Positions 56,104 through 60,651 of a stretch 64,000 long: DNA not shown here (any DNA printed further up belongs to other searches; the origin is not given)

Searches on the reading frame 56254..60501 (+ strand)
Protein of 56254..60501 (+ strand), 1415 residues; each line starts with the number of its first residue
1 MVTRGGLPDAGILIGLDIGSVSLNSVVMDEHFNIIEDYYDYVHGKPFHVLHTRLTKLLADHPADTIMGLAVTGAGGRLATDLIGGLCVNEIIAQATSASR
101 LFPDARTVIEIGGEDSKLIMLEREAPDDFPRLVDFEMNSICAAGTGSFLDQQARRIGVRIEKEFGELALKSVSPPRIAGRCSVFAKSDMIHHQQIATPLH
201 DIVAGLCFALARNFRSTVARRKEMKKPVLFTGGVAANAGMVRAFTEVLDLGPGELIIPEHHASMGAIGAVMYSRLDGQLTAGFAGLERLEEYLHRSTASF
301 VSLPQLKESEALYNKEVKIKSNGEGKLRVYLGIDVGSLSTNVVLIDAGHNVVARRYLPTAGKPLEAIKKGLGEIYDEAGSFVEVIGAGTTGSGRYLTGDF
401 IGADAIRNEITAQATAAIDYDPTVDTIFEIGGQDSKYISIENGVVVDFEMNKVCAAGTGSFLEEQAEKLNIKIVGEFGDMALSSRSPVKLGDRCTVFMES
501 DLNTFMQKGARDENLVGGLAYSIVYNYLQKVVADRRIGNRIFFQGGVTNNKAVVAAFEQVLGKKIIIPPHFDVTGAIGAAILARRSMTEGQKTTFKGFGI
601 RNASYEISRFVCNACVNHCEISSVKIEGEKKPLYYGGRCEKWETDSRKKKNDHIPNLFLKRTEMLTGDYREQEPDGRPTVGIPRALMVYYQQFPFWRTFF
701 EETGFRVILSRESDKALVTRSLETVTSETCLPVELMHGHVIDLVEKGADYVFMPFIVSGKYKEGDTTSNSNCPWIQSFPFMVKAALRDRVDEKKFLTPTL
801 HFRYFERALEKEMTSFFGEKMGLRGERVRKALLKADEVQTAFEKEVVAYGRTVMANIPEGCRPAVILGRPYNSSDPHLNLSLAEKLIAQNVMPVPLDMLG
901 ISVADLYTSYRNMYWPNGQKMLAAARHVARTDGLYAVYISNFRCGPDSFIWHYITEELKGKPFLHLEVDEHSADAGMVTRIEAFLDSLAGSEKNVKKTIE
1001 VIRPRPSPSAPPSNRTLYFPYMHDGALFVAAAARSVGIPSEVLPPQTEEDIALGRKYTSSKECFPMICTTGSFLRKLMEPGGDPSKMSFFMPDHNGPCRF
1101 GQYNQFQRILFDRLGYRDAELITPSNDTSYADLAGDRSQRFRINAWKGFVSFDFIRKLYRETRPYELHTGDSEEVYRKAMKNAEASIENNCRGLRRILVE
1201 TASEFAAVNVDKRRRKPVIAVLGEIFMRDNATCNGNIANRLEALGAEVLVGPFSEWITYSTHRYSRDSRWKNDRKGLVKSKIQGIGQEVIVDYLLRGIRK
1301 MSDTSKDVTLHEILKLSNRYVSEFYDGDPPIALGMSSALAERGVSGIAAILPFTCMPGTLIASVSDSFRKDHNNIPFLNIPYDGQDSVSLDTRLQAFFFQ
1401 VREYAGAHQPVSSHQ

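Call 52: search_protein_families(library=pfam, proteins=[window:56254-60501:+], max_evalue=0.00001)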
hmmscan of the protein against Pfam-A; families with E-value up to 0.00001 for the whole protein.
window:56254-60501:+ (1415 aa): 2 families
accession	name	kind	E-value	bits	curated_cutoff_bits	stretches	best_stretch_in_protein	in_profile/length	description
PF01869.26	BcrAD_BadFG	-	5.6e-76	256.1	31.5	2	331-583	1-271/271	BadF/BadG/BcrA/BcrD ATPase family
PF09989.15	DUF2229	-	3.9e-61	206.9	29.4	1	679-899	1-218/218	CoA enzyme activase uncharacterised domain (DUF2229)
